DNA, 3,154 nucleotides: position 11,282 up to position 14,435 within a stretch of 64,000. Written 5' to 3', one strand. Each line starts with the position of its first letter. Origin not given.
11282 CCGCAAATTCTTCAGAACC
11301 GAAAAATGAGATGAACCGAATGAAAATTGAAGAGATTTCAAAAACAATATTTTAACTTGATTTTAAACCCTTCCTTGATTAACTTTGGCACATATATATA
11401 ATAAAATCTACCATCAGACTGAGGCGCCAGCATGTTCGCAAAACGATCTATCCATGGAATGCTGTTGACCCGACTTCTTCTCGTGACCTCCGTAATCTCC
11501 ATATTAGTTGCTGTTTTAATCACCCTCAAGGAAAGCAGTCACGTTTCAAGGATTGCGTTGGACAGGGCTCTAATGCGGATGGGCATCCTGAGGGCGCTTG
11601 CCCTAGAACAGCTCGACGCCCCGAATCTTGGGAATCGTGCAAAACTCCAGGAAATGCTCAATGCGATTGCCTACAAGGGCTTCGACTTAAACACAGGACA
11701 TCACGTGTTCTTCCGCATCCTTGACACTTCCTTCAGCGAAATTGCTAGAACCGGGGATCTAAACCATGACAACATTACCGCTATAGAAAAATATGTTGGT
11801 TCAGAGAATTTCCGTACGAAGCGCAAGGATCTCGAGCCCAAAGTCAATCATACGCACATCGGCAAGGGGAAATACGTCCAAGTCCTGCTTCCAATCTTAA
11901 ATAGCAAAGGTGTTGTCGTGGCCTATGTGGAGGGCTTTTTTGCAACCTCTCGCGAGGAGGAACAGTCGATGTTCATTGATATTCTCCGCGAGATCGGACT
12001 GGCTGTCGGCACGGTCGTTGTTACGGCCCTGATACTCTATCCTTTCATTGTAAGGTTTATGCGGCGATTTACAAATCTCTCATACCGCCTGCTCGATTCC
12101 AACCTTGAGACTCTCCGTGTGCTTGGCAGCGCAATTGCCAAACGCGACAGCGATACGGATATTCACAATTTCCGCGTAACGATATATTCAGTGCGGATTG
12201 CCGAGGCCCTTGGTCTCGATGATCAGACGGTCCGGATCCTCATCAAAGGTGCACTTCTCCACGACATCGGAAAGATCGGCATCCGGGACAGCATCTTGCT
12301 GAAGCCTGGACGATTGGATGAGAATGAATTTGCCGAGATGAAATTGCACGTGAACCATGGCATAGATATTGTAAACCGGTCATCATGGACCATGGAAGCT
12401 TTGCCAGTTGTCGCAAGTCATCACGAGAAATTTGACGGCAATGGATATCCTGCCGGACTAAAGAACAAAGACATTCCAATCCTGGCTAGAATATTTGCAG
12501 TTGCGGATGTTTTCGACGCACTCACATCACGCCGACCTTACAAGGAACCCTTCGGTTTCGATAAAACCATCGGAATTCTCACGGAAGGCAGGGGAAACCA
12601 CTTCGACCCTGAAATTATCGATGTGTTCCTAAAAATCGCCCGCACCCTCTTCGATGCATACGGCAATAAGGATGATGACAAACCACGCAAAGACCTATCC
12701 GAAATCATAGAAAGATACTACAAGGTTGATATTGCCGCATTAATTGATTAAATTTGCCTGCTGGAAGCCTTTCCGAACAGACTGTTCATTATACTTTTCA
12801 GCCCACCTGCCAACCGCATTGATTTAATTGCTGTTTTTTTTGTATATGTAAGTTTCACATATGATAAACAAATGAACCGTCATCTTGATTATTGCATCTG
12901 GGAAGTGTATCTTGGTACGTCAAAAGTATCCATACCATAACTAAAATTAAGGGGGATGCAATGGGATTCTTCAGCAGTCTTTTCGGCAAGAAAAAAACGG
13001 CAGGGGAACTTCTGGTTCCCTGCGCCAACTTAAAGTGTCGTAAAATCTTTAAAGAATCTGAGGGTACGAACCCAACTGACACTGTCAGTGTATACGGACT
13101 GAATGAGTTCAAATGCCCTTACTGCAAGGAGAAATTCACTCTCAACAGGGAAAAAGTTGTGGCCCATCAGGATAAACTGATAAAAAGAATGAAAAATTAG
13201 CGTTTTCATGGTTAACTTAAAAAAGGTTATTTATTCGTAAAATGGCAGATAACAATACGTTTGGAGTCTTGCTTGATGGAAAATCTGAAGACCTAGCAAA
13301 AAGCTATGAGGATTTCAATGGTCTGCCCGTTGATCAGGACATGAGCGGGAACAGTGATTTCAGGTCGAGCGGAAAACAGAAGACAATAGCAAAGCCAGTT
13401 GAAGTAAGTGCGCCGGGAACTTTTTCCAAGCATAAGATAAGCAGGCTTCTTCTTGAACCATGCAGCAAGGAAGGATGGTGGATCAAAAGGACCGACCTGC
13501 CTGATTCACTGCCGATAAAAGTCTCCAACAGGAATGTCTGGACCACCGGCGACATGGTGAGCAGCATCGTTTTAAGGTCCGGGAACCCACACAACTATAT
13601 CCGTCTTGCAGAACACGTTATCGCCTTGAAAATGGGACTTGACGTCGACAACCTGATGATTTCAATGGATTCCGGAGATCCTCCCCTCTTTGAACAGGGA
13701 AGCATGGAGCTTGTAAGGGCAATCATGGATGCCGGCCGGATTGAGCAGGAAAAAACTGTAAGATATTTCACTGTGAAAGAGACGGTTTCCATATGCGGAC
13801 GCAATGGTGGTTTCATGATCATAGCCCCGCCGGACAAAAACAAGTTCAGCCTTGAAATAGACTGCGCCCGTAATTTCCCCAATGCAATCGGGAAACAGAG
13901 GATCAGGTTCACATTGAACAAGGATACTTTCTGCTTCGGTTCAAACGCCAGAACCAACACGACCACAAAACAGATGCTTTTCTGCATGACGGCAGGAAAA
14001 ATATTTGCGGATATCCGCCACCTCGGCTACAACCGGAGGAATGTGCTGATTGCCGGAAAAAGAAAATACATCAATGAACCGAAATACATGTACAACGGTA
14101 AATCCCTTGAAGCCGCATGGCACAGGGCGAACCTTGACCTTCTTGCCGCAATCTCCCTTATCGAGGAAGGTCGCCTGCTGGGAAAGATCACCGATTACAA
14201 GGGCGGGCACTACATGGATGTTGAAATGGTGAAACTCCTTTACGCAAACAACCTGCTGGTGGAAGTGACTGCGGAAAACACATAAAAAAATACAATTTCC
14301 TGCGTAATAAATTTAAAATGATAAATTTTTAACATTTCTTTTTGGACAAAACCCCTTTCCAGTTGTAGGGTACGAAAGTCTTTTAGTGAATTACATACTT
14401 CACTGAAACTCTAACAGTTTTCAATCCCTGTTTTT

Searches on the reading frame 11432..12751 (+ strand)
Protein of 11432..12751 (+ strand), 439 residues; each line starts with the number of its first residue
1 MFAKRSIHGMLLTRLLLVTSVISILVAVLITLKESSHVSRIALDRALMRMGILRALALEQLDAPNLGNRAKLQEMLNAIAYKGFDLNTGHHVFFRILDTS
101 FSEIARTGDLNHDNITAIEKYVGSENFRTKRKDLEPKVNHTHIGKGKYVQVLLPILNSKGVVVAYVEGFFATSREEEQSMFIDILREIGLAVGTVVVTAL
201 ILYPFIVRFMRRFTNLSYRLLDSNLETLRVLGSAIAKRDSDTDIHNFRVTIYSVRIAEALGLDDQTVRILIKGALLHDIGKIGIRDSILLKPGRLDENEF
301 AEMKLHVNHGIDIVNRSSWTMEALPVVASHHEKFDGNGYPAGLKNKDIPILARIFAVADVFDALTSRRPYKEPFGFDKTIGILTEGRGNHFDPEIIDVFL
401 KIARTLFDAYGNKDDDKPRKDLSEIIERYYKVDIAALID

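Call 86: search_protein_families(library=pfam, proteins=[window:11432-12751:+], max_evalue=0.00001)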
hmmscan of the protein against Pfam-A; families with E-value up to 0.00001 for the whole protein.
window:11432-12751:+ (439 aa): 2 families
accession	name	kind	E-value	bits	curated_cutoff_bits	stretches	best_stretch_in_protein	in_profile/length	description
PF13487.12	HD_5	-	4.3e-31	108.4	27.2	1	231-395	3-170/170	HD domain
PF01966.28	HD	-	3e-19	69.8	22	1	243-363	2-115/116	HD domain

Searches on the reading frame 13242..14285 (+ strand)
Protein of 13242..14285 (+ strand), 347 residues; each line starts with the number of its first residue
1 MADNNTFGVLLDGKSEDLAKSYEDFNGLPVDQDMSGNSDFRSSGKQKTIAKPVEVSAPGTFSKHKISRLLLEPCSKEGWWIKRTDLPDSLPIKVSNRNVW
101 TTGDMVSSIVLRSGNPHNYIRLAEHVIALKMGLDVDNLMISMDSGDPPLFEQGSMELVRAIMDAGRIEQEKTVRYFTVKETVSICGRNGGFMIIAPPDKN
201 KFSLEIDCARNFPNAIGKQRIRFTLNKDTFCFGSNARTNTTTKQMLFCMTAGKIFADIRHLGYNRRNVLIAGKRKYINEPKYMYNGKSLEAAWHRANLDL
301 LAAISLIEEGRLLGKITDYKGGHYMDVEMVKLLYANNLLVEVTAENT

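Call 86: search_protein_families(library=pfam, proteins=[window:13242-14285:+], max_evalue=0.00001)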
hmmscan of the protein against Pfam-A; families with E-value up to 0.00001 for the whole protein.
window:13242-14285:+ (347 aa): 1 family
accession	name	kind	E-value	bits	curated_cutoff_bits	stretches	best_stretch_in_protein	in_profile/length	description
PF03331.19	LpxC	-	1.6e-30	107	27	1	46-334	1-267/268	UDP-3-O-acyl N-acetylglycosamine deacetylase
